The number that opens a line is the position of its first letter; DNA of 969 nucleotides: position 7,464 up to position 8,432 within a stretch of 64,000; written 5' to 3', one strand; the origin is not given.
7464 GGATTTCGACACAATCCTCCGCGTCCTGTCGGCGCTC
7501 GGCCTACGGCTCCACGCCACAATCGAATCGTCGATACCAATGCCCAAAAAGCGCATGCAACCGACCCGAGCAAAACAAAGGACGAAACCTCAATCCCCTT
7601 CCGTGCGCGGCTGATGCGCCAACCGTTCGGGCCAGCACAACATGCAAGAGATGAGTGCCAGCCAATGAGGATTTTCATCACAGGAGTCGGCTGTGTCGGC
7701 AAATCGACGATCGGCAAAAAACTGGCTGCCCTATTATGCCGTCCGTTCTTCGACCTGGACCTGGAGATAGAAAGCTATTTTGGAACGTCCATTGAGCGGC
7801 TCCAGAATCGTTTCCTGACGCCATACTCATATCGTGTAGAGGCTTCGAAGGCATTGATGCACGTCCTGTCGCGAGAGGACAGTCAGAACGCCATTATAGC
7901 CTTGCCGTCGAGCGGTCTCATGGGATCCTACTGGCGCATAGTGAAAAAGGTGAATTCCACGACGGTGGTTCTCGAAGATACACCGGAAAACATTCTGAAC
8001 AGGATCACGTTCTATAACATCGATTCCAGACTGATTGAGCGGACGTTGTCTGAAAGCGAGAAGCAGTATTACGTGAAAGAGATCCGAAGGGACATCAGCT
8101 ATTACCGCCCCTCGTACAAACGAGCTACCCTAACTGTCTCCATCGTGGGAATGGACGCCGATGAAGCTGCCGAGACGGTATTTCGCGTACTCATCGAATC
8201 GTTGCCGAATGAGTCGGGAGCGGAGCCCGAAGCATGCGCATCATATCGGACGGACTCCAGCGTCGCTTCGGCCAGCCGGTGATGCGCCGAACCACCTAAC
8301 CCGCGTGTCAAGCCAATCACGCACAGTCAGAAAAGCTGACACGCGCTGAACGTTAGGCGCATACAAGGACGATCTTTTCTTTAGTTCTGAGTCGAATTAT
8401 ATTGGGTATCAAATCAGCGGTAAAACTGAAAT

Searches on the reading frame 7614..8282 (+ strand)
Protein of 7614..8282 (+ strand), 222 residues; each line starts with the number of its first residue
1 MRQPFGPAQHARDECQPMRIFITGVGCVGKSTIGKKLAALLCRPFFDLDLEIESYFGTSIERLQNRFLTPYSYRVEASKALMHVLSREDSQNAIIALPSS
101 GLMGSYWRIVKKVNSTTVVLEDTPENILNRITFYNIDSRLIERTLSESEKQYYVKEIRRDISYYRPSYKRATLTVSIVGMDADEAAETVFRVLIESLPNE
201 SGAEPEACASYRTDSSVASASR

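Call 3: search_protein_families(library=pfam, proteins=[window:7614-8282:+], max_evalue=0.1)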
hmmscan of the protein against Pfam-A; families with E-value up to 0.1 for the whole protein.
window:7614-8282:+ (222 aa): 3 families
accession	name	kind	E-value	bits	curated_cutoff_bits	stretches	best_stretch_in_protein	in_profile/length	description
PF01202.28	SKI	-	2e-12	47.9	22.1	1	28-170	3-134/159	Shikimate kinase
PF13238.12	AAA_18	-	4.1e-05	24.5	29.4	1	20-131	1-108/128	AAA domain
PF09830.14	ATP_transf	-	0.049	14.5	23.5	1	57-133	26-94/95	ATP adenylyltransferase C-terminal domain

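Call 4: search_protein_families(library=ncbifam, proteins=[window:7614-8282:+], max_evalue=0.1)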
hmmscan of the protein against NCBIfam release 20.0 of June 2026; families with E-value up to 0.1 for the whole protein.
window:7614-8282:+ (222 aa): 19 families
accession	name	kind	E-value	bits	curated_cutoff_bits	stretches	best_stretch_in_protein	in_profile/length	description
NF006015.0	PRK08154.1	subfamily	5.6e-11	42.2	204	1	9-198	128-307/314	anaerobic benzoate catabolism transcriptional regulator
NF010553.0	PRK13947.1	equivalog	1.6e-10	41.4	204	1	20-192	4-164/173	shikimate kinase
NF010555.0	PRK13949.1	equivalog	7.4e-10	39.2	180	1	18-196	2-172/175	shikimate kinase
NF010556.0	PRK13951.1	equivalog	1.1e-09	37.7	560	1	18-154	1-136/492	bifunctional shikimate kinase AroK/3-dehydroquinate synthase AroB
NF010552.0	PRK13946.1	equivalog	1.4e-09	37.8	186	1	17-198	23-192/198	shikimate kinase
NF010554.0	PRK13948.1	equivalog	2.1e-09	37.2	217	1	21-193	14-173/192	shikimate kinase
NF001866.0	PRK00625.1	equivalog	1.1e-08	35.5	142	1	18-141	1-123/173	shikimate kinase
NF040667.1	hom_kin_desulfo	exception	4.4e-07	29.9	197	1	20-78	3-61/163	homoserine kinase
NF010627.0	PRK14021.1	equivalog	1.1e-05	24.1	565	1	19-193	8-174/542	bifunctional shikimate kinase/3-dehydroquinate synthase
NF003456.0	PRK05057.1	equivalog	2.9e-05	24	195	1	19-61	6-48/173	shikimate kinase AroK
NF002988.0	PRK03731.1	equivalog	3e-05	23.8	161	1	19-131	4-111/174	shikimate kinase AroL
NF006610.0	PRK09169.1-4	subfamily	0.00027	17.6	4299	1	20-174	2868-3010/3056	hypothetical protein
NF004861.0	PRK06217.1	equivalog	0.0022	17.4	203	1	18-49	2-33/183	hypothetical protein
NF010248.0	PRK13695.1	equivalog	0.0086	15.8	156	1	17-41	3-27/180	NTPase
NF004040.0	PRK05537.1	equivalog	0.014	13.9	669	1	14-41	393-420/572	bifunctional sulfate adenylyltransferase/adenylylsulfate kinase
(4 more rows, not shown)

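Call 5: search_protein_families(library=padloc, proteins=[window:7614-8282:+], max_evalue=0.1)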
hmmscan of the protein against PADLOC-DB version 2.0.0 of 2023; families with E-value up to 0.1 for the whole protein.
window:7614-8282:+ (222 aa): 1 family
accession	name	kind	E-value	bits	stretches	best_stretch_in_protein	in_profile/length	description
PDLC02911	VakA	-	0.019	13.6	1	18-42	3-27/163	-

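Call 7: find_homologous_proteins(query=window:7614-8282:+)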
Query window:7614-8282:+ (222 aa): 239 proteins with E <= 0.001 among 523 candidates; the best 120 are listed.
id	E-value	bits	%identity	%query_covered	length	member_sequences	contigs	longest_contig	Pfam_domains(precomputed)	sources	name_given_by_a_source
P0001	1.5e-125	435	99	92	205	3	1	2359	PF01202.29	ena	-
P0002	1.5e-90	320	74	92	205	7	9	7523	PF01202.29,PF13238.13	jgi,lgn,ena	-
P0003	4.2e-87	309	71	92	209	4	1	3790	PF01202.29,PF13238.13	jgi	jgi:shikimate kinase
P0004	6.7e-87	308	71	92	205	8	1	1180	PF01202.29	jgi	-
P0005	2.7e-86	306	71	92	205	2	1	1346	PF01202.29,PF13238.13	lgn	-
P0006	8.3e-86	305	71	92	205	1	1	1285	PF01202.29,PF13238.13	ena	-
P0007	1.0e-83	298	72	92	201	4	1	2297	PF01202.29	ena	-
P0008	2.2e-82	294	72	87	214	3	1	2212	PF01202.29,PF13238.13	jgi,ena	-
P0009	8.2e-76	272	63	93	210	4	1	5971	PF01202.29,PF13238.13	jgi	jgi:shikimate kinase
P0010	1.1e-75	272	64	91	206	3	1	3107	PF01202.29,PF13238.13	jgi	jgi:shikimate kinase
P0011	1.3e-75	272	67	92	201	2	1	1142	PF01202.29,PF13238.13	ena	-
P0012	6.0e-74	266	65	86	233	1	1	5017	PF01202.29,PF13238.13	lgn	-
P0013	1.9e-73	265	70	79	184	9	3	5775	PF01202.29,PF13238.13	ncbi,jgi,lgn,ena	ncbi:MAG: shikimate kinase [Gloeobacterales cyanobacterium]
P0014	1.2e-71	259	61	92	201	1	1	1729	PF01202.29,PF13238.13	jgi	-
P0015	3.8e-71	257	63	86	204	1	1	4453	PF01202.29,PF13238.13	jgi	jgi:shikimate kinase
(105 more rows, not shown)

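Call 8: find_encoding_contigs(protein=P0002, flank=5000, max_places=8)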
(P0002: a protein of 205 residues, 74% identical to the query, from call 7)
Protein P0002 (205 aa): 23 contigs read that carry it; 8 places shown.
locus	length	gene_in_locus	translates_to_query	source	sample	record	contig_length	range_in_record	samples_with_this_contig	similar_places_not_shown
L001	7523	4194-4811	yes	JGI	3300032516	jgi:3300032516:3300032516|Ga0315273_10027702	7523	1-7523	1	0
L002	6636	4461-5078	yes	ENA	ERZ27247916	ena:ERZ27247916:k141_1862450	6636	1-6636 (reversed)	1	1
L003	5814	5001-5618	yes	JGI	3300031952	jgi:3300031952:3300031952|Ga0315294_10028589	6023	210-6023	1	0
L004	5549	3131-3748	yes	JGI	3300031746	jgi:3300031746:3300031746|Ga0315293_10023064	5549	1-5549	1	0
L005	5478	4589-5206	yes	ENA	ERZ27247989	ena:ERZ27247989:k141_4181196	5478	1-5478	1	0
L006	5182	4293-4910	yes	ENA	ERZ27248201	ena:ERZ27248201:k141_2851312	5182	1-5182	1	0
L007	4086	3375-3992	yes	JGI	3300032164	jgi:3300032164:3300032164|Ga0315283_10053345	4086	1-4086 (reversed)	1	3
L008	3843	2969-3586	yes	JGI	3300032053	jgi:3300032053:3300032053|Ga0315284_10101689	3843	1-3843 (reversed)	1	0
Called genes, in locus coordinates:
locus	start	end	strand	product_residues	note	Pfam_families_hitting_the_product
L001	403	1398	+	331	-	-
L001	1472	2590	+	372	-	PF14082:SduA_C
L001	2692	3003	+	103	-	-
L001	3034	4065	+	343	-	PF16289:PIN_12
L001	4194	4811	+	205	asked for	PF13238:AAA_18 (weak), PF01202:SKI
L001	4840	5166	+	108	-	PF13248:Zn_ribbon_3 (weak)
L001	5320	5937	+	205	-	-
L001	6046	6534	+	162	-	-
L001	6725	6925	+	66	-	PF15919:HicB_lk_antitox (weak)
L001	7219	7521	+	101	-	?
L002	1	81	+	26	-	?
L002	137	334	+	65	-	PF04014:MazE_antitoxin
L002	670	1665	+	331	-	-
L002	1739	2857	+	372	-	PF14082:SduA_C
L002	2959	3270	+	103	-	-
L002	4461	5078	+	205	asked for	PF13238:AAA_18 (weak), PF01202:SKI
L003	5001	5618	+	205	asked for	PF13238:AAA_18 (weak), PF01202:SKI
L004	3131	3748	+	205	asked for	PF13238:AAA_18 (weak), PF01202:SKI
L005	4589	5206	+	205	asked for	PF13238:AAA_18 (weak), PF01202:SKI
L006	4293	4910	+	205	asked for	PF13238:AAA_18 (weak), PF01202:SKI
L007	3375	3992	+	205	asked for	PF13238:AAA_18 (weak), PF01202:SKI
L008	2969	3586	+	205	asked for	PF13238:AAA_18 (weak), PF01202:SKI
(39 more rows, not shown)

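Call 9: find_encoding_contigs(protein=P0001, flank=5000, max_places=4)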
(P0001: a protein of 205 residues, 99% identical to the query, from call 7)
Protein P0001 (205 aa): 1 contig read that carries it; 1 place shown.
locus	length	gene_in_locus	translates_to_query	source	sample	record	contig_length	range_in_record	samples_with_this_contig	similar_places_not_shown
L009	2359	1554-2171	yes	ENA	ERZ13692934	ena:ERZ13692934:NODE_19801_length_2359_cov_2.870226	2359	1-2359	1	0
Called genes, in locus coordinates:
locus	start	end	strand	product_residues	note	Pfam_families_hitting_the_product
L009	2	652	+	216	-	?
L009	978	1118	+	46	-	-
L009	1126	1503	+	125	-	PF21716:dnstrm_HI1420, PF01381:HTH_3 (weak)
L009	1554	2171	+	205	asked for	PF01202:SKI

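Call 20: find_related_loci(query=A1, collection=genome_contigs, flank=10000)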
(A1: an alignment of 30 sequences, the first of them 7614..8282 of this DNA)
Query A1 (222 aa) in genome_contigs; peptide patterns used: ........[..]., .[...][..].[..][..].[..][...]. (x = any residue, [..] = any of these).
204 stretches matched a pattern; 113 encode a relative of the query (tblastn E <= 1e-3); the best 80 are kept; 80 distinct loci.
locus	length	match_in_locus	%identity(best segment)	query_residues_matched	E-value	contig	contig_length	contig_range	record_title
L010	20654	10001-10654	68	4-222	1e-97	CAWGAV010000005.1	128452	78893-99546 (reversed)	MAG: uncultured delta proteobacterium isolate MFD04408.bin.3.102 genome assembly, contig: contig_13331, whole genome sho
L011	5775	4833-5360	70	18-193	4e-80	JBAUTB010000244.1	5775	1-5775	MAG: Gloeobacterales cyanobacterium isolate MFD02237_ilm_asm_bin13 k127_98384, whole genome shotgun sequence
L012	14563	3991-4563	62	18-208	2e-75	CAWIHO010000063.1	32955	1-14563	MAG: uncultured delta proteobacterium isolate MFD03726.bin.2.118 genome assembly, contig: contig_45515, whole genome sho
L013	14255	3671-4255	58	3-193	2e-74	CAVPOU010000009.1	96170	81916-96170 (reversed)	MAG: uncultured delta proteobacterium isolate MFD00032.bin.1.150 genome assembly, contig: contig_20359, whole genome sho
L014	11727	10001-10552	61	6-189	2e-72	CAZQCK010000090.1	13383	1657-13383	MAG TPA_asm: uncultured Desulfobacterales bacterium isolate SRP141376_co1_390 genome assembly, contig: NODE_8929_length_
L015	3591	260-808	60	18-200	1e-71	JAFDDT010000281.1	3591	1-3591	MAG: Deltaproteobacteria bacterium isolate Meg19_1012_Bin_230 Meg19_1012_Bin_230_scaffold_132524, whole genome shotgun s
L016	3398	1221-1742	63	10-183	2e-70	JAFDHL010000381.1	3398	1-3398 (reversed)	MAG: Deltaproteobacteria bacterium isolate Meg22_1214_Bin_234 Meg22_1214_Bin_234_scaffold_246695, whole genome shotgun s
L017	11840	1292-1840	60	5-189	3e-70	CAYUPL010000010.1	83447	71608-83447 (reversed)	MAG TPA_asm: uncultured Desulfopila sp. isolate SRP141376_co3_410 genome assembly, contig: NODE_579_length_83447_cov_11.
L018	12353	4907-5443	61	18-196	4e-70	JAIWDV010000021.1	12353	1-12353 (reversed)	MAG: Bacteroidales bacterium isolate SFP3_RS_13_14 NODE_679_length_12353_cov_1.590708, whole genome shotgun sequence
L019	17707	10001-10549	60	13-195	2e-69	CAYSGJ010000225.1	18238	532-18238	MAG TPA_asm: uncultured Desulfobacterales bacterium isolate SRP067234_co1_278 genome assembly, contig: k99_358782, whole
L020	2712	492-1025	57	9-186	4e-69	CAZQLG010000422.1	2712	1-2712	MAG TPA_asm: uncultured Desulfococcus sp. isolate SRP191223_co2_72 genome assembly, contig: NODE_55806_length_2712_cov_1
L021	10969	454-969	61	18-189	1e-68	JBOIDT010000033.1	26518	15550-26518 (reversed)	MAG: Gammaproteobacteria bacterium isolate SD8035_maxbin2.bin.2 NODE_68_length_26518_cov_28.895646, whole genome shotgun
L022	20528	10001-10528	60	18-193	5e-68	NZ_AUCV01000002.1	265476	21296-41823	Desulfogranum japonicum DSM 18378 G493DRAFT_scaffold00002.2_C, whole genome shotgun sequence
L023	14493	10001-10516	59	18-189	6e-68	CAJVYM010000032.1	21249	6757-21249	TPA_asm: uncultured bacterium isolate DRR093004_bin.53_MetaBAT_v2.12.1_MAG genome assembly, contig: NODE_1469_length_212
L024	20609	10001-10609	55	7-205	6e-68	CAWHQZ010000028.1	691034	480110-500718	MAG: uncultured Alphaproteobacteria bacterium isolate MFD06229.bin.1.199 genome assembly, contig: contig_5665, whole gen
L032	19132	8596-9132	56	15-193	4e-66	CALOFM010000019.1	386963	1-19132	MAG: uncultured Gammaproteobacteria bacterium isolate LOGT_bin.0151 genome assembly, contig: contig_8331, whole genome s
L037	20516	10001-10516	59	18-189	4e-65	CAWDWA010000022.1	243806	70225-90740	MAG: uncultured Verrucomicrobiae bacterium isolate MFD05684.bin.1.321 genome assembly, contig: contig_6917, whole genome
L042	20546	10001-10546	54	18-199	1e-64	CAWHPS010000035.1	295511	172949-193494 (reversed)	MAG: uncultured Fibrobacterota bacterium isolate MFD04716.bin.2.54 genome assembly, contig: contig_17274, whole genome s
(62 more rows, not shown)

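Call 26: search_protein_families(library=ncbifam, proteins=[L014:9181-10194:-, L032:7273-8433:-, L042:19045-19962:+], max_evalue=0.00001)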
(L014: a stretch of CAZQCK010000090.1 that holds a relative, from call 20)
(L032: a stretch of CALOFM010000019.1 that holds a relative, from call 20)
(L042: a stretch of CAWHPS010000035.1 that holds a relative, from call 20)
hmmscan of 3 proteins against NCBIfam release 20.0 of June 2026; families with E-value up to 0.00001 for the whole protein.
L014:9181-10194:- (337 aa): 10 families
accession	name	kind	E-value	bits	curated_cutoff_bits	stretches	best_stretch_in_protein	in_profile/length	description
TIGR02249.1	integrase_gron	subfamily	2.9e-99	332.4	265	1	75-336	53-313/315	integron integrase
NF011946.0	PRK15417.1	equivalog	4.2e-67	226.7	435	1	74-336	67-328/337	integron integrase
TIGR02224.1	recomb_XerC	equivalog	2.8e-39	135.3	335.15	2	258-322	213-277/295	tyrosine recombinase XerC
NF040815.2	recomb_XerA_Arch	equivalog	1.2e-38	133.2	220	2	255-326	187-258/263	site-specific tyrosine recombinase/integron integrase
TIGR02225.1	recomb_XerD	equivalog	1.6e-36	126.1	329.6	2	256-330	208-281/290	site-specific tyrosine recombinase XerD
NF001399.0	PRK00283.1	subfamily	2.2e-34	119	279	1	78-325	65-286/300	tyrosine recombinase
NF002331.0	PRK01287.1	subfamily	4.9e-27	94.8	371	2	80-202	94-226/365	site-specific tyrosine recombinase XerC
NF003462.0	PRK05084.1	equivalog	3.7e-16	58.8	267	1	276-326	298-348/360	tyrosine recombinase XerS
NF007370.0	PRK09870.1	subfamily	3.1e-07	30.2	221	0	265-321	122-178/200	tyrosine-type DNA invertase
NF002685.0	PRK02436.1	equivalog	2.1e-06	27.8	178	1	76-207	56-178/245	site-specific tyrosine recombinase XerD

L032:7273-8433:- (386 aa): 9 families
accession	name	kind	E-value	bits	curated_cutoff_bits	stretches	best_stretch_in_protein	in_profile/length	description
NF040815.2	recomb_XerA_Arch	equivalog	8.3e-32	110.8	220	1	99-363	14-260/263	site-specific tyrosine recombinase/integron integrase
TIGR02225.1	recomb_XerD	equivalog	5.5e-20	71.9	329.6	1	113-364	32-281/290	site-specific tyrosine recombinase XerD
TIGR02224.1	recomb_XerC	equivalog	7.6e-20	71.5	335.15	1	107-362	30-282/295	tyrosine recombinase XerC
NF001399.0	PRK00283.1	subfamily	7.3e-17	61.5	279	1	112-361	41-287/300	tyrosine recombinase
TIGR02249.1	integrase_gron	subfamily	1.7e-14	53.9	265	1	303-361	245-304/315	integron integrase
NF003462.0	PRK05084.1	equivalog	3.4e-14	52.3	267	1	214-363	190-350/360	tyrosine recombinase XerS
NF011946.0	PRK15417.1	equivalog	5.8e-09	35.6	435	1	302-359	259-317/337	integron integrase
NF002331.0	PRK01287.1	subfamily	1.4e-08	34.2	371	1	225-357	168-312/365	site-specific tyrosine recombinase XerC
NF002685.0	PRK02436.1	equivalog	2.5e-07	30.8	178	1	224-354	117-243/245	site-specific tyrosine recombinase XerD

L042:19045-19962:+ (305 aa): 12 families
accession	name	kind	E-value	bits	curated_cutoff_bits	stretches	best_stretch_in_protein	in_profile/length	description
TIGR02224.1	recomb_XerC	equivalog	2.2e-98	329.3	335.15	1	9-305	2-293/295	tyrosine recombinase XerC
TIGR02225.1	recomb_XerD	equivalog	5.5e-84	281.9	329.6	1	9-305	2-290/290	site-specific tyrosine recombinase XerD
NF001399.0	PRK00283.1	subfamily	5.8e-84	281.9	279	1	3-305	5-299/300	tyrosine recombinase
NF040815.2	recomb_XerA_Arch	equivalog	1.8e-63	214.6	220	1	9-298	2-263/263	site-specific tyrosine recombinase/integron integrase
NF002331.0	PRK01287.1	subfamily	8.3e-48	163.2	371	1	3-303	26-326/365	site-specific tyrosine recombinase XerC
TIGR02249.1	integrase_gron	subfamily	4.2e-38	131.5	265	2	17-201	11-184/315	integron integrase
NF003462.0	PRK05084.1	equivalog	1.6e-35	122.5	267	1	135-301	196-356/360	tyrosine recombinase XerS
NF011946.0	PRK15417.1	equivalog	5.2e-21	75.2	435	2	240-291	268-317/337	integron integrase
NF007371.0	PRK09871.1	subfamily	1.6e-14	53.9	222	1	115-301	9-186/198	tyrosine-type DNA invertase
NF007370.0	PRK09870.1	subfamily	4.6e-12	46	221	1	110-304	10-194/200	tyrosine-type DNA invertase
NF002685.0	PRK02436.1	equivalog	1.4e-07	31.6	178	1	5-199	3-175/245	site-specific tyrosine recombinase XerD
NF040693.1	recomb_GmtY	equivalog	1.4e-06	27.8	340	0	248-295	391-438/441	gamma-mobile-trio recombinase GmtY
